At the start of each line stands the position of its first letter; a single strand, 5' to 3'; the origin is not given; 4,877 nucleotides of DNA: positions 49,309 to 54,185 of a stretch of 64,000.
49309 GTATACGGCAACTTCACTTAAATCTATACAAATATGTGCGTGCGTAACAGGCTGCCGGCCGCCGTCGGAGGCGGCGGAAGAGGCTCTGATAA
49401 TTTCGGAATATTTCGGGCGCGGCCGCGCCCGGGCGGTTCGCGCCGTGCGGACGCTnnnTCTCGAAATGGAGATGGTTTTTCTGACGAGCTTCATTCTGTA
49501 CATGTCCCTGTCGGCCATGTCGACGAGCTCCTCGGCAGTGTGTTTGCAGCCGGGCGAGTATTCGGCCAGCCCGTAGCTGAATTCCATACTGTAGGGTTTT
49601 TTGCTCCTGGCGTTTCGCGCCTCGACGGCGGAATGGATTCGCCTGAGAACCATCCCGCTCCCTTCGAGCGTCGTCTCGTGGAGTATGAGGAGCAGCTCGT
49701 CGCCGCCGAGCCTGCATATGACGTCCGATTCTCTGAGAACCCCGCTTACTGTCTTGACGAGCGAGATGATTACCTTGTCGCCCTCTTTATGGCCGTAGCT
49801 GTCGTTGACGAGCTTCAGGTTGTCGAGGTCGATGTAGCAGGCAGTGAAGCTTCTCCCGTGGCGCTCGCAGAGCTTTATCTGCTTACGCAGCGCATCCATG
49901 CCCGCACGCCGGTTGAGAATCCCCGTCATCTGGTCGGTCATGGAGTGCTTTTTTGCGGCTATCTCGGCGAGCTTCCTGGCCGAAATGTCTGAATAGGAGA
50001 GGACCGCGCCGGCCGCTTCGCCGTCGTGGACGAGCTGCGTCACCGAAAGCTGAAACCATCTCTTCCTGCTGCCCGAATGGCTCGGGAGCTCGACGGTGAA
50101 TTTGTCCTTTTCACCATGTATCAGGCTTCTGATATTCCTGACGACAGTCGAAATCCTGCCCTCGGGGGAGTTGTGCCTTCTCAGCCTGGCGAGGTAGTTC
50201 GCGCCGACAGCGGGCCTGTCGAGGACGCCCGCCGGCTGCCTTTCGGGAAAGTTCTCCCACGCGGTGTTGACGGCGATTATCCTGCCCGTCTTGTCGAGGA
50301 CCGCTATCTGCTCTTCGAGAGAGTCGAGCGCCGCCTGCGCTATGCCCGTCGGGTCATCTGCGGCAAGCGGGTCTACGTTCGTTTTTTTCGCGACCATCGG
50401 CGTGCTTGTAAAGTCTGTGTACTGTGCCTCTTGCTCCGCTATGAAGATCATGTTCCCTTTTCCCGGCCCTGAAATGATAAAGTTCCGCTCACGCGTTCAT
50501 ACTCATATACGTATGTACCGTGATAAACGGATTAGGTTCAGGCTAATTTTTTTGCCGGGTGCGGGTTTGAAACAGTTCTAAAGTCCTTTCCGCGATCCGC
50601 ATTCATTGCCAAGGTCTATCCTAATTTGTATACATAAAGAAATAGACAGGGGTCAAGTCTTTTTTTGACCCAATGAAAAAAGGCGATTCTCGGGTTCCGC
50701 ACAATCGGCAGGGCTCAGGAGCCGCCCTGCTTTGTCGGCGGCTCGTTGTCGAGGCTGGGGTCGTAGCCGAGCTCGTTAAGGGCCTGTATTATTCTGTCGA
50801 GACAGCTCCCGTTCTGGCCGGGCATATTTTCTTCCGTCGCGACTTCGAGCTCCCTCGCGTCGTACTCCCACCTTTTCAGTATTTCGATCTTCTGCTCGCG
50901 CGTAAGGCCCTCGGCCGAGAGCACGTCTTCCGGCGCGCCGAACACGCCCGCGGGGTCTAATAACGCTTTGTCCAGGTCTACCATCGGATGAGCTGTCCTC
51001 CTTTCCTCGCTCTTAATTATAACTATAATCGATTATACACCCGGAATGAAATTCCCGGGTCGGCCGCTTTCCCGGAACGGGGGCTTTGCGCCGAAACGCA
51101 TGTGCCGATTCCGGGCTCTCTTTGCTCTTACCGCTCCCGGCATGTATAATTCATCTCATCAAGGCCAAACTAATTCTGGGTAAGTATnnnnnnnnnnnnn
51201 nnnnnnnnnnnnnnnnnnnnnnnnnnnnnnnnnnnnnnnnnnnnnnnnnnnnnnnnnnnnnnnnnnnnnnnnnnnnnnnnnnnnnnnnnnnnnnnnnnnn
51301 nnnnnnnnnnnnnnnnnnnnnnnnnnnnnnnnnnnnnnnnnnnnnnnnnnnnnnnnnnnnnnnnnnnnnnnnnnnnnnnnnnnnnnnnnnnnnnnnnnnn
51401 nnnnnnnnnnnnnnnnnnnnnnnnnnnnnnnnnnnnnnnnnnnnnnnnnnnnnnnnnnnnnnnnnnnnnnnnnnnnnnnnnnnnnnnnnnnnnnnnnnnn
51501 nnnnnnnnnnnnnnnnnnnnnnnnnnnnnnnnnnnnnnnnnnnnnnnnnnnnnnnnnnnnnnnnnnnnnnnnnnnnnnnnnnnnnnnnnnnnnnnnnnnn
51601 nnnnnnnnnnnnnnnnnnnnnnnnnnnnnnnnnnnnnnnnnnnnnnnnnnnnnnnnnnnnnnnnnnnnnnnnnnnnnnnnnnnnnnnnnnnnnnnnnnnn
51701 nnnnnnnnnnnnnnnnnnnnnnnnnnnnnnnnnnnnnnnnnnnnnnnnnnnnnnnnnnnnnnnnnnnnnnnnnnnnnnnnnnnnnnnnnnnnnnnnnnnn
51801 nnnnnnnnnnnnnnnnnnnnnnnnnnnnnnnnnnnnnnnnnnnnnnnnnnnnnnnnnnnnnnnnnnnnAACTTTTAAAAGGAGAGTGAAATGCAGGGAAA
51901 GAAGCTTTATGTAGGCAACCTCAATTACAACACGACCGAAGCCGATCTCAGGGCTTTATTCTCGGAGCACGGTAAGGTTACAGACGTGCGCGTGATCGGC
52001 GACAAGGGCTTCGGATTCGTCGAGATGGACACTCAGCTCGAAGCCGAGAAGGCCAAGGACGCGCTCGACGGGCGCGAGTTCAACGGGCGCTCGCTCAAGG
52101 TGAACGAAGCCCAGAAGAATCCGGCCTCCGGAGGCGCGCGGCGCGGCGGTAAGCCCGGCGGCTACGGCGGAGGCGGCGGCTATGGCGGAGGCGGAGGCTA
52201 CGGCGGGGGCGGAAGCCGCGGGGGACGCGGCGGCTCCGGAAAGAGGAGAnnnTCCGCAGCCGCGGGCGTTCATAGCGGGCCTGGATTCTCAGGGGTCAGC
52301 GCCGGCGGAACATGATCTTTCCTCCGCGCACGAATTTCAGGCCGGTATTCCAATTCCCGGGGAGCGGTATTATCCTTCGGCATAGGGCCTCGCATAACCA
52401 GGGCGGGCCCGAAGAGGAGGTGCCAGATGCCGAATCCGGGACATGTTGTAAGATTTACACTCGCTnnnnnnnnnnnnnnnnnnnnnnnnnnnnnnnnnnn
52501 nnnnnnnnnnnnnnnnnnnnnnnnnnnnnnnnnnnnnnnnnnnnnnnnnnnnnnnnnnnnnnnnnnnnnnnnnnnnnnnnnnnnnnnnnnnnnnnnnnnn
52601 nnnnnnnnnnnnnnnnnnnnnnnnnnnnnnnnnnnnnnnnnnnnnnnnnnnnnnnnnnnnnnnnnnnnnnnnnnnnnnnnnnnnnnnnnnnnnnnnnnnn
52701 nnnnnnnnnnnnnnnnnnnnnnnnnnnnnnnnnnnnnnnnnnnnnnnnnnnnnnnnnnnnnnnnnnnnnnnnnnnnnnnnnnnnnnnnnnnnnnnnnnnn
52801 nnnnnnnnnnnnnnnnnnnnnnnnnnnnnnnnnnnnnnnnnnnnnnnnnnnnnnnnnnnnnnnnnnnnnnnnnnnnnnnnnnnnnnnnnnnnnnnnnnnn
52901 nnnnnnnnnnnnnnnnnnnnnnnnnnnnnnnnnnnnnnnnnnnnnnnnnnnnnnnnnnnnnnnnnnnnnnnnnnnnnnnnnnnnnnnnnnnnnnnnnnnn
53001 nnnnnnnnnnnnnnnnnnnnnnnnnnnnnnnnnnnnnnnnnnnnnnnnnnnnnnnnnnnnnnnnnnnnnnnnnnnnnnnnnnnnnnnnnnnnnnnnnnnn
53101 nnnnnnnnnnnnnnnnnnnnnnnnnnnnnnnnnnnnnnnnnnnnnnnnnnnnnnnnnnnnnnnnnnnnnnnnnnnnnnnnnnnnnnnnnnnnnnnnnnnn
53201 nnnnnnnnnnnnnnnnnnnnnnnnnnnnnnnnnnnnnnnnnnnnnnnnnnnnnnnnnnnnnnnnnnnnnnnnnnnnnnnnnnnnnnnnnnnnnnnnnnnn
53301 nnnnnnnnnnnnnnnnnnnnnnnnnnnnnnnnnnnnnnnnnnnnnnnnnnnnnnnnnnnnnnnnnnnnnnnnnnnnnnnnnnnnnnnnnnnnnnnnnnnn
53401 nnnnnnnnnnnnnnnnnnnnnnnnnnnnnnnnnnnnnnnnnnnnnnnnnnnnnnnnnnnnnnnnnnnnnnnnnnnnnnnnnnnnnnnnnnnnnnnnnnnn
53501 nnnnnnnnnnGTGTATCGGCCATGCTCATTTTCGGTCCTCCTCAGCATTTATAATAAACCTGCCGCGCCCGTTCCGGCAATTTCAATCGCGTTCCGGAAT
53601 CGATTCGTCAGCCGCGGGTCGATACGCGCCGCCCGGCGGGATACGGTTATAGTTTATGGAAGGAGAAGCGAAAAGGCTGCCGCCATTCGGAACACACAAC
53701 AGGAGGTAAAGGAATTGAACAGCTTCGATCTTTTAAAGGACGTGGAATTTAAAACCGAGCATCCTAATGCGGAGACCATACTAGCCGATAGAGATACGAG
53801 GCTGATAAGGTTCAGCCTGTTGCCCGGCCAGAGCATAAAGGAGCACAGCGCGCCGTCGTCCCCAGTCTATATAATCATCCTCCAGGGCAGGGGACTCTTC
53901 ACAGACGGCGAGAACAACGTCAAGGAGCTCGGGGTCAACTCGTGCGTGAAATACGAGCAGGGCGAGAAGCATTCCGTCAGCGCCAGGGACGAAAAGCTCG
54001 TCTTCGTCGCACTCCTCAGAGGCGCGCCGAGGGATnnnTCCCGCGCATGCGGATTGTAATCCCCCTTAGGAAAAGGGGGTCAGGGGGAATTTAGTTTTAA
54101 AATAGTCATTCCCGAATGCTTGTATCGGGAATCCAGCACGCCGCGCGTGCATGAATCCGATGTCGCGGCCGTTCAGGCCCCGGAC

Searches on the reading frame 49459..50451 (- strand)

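Call 18: search_protein_families(library=pfam, proteins=[window:49459-50451:-], max_evalue=0.001)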
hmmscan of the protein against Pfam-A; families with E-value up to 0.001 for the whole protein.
window:49459-50451:- (331 aa): 2 families
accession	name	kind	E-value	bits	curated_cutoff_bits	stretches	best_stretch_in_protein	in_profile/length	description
PF00990.26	GGDEF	-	7.2e-36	123.8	23.8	1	171-322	2-156/161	Diguanylate cyclase, GGDEF domain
PF08448.16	PAS_4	-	1.1e-08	35.7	23.1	1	42-160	1-109/110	PAS fold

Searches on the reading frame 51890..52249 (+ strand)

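Call 18: search_protein_families(library=pfam, proteins=[window:51890-52249:+], max_evalue=0.001)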
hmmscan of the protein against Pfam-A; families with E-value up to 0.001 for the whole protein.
window:51890-52249:+ (120 aa): 2 families
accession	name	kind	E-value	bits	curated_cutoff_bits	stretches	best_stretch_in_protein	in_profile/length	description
PF00076.28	RRM_1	-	2.5e-22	79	20.7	1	6-70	1-70/70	RNA recognition motif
PF16842.11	RRM_occluded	-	1.8e-06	28.2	30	1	7-74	5-73/79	Occluded RNA-recognition motif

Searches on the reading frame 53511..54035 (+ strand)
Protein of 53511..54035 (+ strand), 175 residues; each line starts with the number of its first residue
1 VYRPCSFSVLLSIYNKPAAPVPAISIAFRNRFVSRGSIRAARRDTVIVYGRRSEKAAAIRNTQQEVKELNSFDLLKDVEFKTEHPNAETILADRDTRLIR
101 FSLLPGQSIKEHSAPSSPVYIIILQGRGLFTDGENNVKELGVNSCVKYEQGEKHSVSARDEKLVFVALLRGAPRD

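Call 18: search_protein_families(library=pfam, proteins=[window:53511-54035:+], max_evalue=0.001)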
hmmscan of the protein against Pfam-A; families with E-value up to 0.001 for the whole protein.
window:53511-54035:+ (175 aa): 1 family
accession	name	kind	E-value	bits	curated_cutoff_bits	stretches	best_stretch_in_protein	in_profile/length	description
PF07883.17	Cupin_2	-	8.8e-06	25.8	27.2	1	101-163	3-64/70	Cupin domain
